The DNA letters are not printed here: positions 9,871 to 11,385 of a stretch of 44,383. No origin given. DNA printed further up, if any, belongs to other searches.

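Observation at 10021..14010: Three tandem, strongly diverged paralogues of an unassignable secreted protein family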

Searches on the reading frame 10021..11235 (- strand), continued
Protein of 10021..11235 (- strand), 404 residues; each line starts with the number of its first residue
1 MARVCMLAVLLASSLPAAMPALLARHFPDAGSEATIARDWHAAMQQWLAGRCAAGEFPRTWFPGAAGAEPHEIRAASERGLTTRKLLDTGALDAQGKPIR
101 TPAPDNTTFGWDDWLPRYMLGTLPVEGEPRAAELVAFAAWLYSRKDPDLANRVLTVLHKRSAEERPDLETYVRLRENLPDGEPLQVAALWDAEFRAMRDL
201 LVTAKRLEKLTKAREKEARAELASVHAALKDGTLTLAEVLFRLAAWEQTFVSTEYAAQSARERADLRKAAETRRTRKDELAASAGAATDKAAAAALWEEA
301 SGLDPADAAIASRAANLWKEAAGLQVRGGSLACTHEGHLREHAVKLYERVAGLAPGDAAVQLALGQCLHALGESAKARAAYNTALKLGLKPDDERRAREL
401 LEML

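Call 49: fold_search(model_id=the predicted structure, library=pdb)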
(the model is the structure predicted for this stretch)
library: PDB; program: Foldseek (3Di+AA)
matches with E <= 10: 1328; with E <= 0.001: 113
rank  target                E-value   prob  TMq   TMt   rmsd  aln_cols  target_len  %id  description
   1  4j8f                  4.7e-06  1.00  0.25  0.19  23.5       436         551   14  Crystal structure of a fusion protein containing the NBD of Hsp70 and the middle domain of Hip (released 2013-07-03)
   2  8chy                  1.0e-05  1.00  0.24  0.34  14.2       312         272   15  Crystal structure of an 8-repeat consensus TPR superhelix with Zinc. (released 2024-02-21)
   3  6b85_A                3.0e-05  1.00  0.28  0.49  18.2       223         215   15  Crystal structure of transmembrane protein TMHC4_R (released 2018-03-14)
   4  7kw7_E                3.1e-05  1.00  0.26  0.31  14.2       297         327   13  Atomic cryoEM structure of Hsp90-Hsp70-Hop-GR (released 2021-12-08)
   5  9qhb                  4.8e-05  1.00  0.24  0.35  15.1       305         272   15  Crystal structure of 16-repeat CTPR protein with eliminated coordination sites (released 2025-10-22)
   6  5l9t_P                6.2e-05  0.99  0.16  0.15  21.8       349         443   15  Model of human Anaphase-promoting complex/Cyclosome (APC/C-CDH1) with E2 UBE2S poised for polyubiquitination where UBE (released 2016-10-26)
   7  9gzg_A                9.0e-05  1.00  0.22  0.54  10.5       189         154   17  Crystal structure of CTPR4E4 mutant (released 2025-10-15)
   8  8a3t_F                9.0e-05  1.00  0.22  0.18  15.0       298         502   13  S. cerevisiae APC/C-Cdh1 complex (released 2022-08-31)
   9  4gyw_A                1.1e-04  1.00  0.22  0.13  11.4       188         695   18  Crystal structure of human O-GlcNAc Transferase in complex with UDP and a glycopeptide (released 2012-10-31)
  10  5lvv                  1.1e-04  1.00  0.22  0.13  16.4       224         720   16  Human OGT in complex with UDP and fused substrate peptide (Tab1) (released 2017-07-12)
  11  1na0_A                1.1e-04  1.00  0.25  0.78   2.4       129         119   19  Design of Stable alpha-Helical Arrays from an Idealized TPR Motif (released 2003-06-03)
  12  11kc_A                1.1e-04  1.00  0.25  0.46  14.5       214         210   20  Cryo-EM determined structure of designed nanoparticle O43-TM (released 2026-04-08)
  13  9qhc_B                1.2e-04  1.00  0.22  0.32  13.7       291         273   17  Crystal structure of 8-repeat CTPR protein with eliminated coordination sites (released 2025-10-22)
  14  5hgv_A                1.2e-04  1.00  0.22  0.13  11.4       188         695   18  Structure of an O-GlcNAc transferase point mutant, D554N in complex with peptide (released 2016-09-14)
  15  4gyy_A                1.3e-04  1.00  0.22  0.13  11.6       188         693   18  Crystal structure of human O-GlcNAc Transferase with UDP-5SGlcNAc and a peptide substrate (released 2012-10-31)
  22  2vyi_B                1.5e-04  1.00  0.24  0.72   2.9       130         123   22  Crystal Structure of the TPR domain of Human SGT (released 2008-08-12)
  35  2vyi_A                2.3e-04  1.00  0.24  0.69   2.9       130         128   22  Crystal Structure of the TPR domain of Human SGT (released 2008-08-12)
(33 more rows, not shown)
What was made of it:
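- On TPR repeat proteins (Pfam clan CL0020): Foldseek matches 1na0 at TMt 0.78 (rmsd 2.4 A) and 2vyi at TMt 0.72 (call 49).
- Checked: Foldseek on the AF2 model matches CTPR3 (1na0) with TMt 0.78 (call 49).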

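Call 66: list_cluster_members(proteins=[P0005, P0006, P0008, P0009, P0013, P0018, P0022, P0025, P0032, P0036])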
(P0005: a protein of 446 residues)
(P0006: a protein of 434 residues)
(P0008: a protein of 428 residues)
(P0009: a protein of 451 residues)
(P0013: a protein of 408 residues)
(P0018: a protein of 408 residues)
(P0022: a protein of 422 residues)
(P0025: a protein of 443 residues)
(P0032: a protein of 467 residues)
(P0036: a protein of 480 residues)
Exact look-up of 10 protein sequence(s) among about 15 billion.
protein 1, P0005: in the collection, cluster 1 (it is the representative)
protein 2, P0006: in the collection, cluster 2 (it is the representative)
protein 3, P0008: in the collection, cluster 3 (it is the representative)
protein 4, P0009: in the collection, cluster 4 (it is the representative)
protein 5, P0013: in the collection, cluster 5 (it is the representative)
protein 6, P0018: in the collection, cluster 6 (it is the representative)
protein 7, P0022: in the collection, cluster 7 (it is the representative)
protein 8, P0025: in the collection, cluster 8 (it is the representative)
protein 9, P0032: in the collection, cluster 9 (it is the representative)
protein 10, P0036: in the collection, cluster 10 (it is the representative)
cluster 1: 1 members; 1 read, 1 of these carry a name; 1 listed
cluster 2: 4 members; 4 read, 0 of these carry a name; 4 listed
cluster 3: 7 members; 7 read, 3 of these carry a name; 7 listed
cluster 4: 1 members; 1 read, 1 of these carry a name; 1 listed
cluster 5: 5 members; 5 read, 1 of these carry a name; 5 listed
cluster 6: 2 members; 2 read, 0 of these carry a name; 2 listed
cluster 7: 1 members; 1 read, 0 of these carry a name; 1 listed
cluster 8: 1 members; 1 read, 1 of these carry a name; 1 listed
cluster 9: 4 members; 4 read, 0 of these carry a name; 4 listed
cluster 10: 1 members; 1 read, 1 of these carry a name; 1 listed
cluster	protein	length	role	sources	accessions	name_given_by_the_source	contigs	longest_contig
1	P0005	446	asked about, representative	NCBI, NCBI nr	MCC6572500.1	MAG: hypothetical protein IT462_01800 [Planctomycetes bacterium] | hypothetical protein [Planctomycetota bacterium]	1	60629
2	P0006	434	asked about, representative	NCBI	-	-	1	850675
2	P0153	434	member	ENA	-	-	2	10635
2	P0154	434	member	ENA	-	-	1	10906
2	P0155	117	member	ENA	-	-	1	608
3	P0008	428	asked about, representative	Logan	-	-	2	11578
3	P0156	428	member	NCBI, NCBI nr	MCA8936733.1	MAG: hypothetical protein KDB68_11090 [Planctomycetes bacterium] | hypothetical protein [Planctomycetota bacterium]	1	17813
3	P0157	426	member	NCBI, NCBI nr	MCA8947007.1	MAG: hypothetical protein KDB29_12320 [Planctomycetes bacterium] | hypothetical protein [Planctomycetota bacterium]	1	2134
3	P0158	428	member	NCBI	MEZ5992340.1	MAG: hypothetical protein R3E76_08300 [Planctomycetota bacterium]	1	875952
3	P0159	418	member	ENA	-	-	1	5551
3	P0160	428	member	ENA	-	-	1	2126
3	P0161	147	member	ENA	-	-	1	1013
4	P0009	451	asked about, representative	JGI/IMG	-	tetratricopeptide (TPR) repeat protein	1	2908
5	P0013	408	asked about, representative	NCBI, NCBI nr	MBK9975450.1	MAG: hypothetical protein IPP14_11825 [Planctomycetes bacterium] | hypothetical protein [Planctomycetota bacterium]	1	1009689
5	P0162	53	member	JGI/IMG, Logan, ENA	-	-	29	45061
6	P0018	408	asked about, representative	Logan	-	-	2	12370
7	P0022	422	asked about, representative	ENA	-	-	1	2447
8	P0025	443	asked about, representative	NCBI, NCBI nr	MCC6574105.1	MAG: tetratricopeptide repeat protein [Planctomycetes bacterium] | tetratricopeptide repeat protein [Planctomycetota bacterium]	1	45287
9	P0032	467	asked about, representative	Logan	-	-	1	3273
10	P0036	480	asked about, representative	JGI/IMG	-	tetratricopeptide (TPR) repeat protein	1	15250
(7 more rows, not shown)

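Call 67: find_encoding_contigs(protein=P0025, flank=8000, max_places=2)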
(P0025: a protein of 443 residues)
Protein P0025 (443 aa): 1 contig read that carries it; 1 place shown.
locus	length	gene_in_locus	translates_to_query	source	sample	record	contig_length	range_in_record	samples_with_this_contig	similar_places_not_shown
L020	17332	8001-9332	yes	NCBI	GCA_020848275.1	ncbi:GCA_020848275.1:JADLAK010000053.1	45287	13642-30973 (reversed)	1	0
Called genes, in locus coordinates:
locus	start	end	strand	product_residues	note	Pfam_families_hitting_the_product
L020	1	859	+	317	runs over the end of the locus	-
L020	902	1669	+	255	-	-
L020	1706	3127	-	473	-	PF07584:BatA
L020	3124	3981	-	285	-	PF01882:DUF58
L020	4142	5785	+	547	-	PF28597:T2SSF_N, PF00482:T2SSF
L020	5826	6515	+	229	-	PF13183:Fer4_8 (faint), PF14697:Fer4_21 (faint), PF12797:Fer4_2 (faint), PF12837:Fer4_6 (faint), PF12838:Fer4_7, PF13187:Fer4_9, PF13237:Fer4_10 (weak), PF00037:Fer4, +1 more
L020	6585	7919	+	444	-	-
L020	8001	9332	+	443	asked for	-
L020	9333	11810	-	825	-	PF01553:Acyltransferase, PF03417:AAT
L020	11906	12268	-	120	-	PF22818:ApeI-like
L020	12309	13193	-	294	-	-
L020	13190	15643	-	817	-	PF03176:MMPL, PF12349:Sterol-sensing (faint), PF03176:MMPL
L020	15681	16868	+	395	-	PF07690:MFS_1, PF00083:Sugar_tr (weak), PF07690:MFS_1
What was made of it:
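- One relative locus (L020) has DUF58 and BatA 2.6-5 kb from a solo B-like copy (call 67).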

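Call 68: find_encoding_contigs(protein=P0036, flank=8000, max_places=2)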
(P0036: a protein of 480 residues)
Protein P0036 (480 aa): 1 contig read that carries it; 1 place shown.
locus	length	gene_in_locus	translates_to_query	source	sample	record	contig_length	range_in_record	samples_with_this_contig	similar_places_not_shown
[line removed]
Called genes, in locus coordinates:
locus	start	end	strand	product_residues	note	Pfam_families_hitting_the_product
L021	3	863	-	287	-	?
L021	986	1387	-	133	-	PF00380:Ribosomal_S9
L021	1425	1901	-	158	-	PF00572:Ribosomal_L13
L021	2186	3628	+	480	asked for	-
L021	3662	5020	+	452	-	-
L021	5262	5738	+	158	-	PF13279:4HBT_2, PF03061:4HBT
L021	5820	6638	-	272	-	-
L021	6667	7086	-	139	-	PF02823:ATP-synt_DE_N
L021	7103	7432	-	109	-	PF05154:TM2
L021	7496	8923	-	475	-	PF02874:ATP-synt_ab_N, PF00006:ATP-synt_ab, PF22919:ATP-synt_VA_C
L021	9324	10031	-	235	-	PF00578:AhpC-TSA, PF08534:Redoxin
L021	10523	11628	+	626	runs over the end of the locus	-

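Call 69: find_encoding_contigs(protein=P0018, flank=8000, max_places=2)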
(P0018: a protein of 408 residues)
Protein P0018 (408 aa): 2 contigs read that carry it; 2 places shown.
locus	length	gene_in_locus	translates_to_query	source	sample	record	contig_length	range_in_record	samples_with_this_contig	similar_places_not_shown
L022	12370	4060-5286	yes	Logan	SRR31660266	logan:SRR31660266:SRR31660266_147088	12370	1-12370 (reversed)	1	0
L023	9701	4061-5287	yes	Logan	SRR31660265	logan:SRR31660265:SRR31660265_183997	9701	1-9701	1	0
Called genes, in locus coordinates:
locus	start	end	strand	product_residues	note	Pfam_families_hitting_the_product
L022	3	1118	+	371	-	?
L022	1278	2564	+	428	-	-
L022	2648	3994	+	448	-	PF14559:TPR_19 (faint)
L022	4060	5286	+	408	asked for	PF00515:TPR_1 (faint), PF07719:TPR_2 (faint), PF14559:TPR_19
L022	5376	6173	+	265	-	PF02433:FixO, PF00034:Cytochrom_C, PF13442:Cytochrome_CBB3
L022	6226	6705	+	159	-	PF13279:4HBT_2, PF03061:4HBT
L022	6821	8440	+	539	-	PF00501:AMP-binding, PF13193:AMP-binding_C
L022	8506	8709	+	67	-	PF09957:VapB_antitoxin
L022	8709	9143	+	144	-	PF01850:PIN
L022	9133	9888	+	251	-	PF02633:Creatininase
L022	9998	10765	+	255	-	PF00106:adh_short, PF01370:Epimerase (weak), PF08659:KR, PF13561:adh_short_C2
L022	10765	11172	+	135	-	PF01042:Ribonuc_L-PSP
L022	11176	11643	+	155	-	PF22381:Staph_reg_Sar_Rot (weak), PF01047:MarR, PF12802:MarR_2, PF13463:HTH_27 (weak), PF13601:HTH_34 (weak)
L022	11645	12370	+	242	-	?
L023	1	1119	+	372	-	?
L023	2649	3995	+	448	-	PF14559:TPR_19 (faint)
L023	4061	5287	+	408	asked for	PF00515:TPR_1 (faint), PF07719:TPR_2 (faint), PF14559:TPR_19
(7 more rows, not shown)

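Call 92: search_protein_families(library=pfam, proteins=[L009:11260-12012:+, L020:6585-7919:+], max_evalue=0.001)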
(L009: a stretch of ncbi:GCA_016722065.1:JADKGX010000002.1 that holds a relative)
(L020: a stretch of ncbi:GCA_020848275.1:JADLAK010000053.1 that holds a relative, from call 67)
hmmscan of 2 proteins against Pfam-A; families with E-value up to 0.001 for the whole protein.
L009:11260-12012:+ (250 aa): 3 families
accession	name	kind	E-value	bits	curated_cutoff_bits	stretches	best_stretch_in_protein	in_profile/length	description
PF00034.26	Cytochrom_C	-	8.7e-17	62.7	21.3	1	160-248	2-89/90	Cytochrome c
PF13442.11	Cytochrome_CBB3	-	3.7e-12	46.8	27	1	158-245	2-68/68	Cytochrome C oxidase, cbb3-type, subunit III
PF02433.20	FixO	-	1.1e-10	41.8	29.6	1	77-118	103-144/219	Cytochrome C oxidase, mono-heme subunit/FixO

L020:6585-7919:+ (444 aa): 0 families
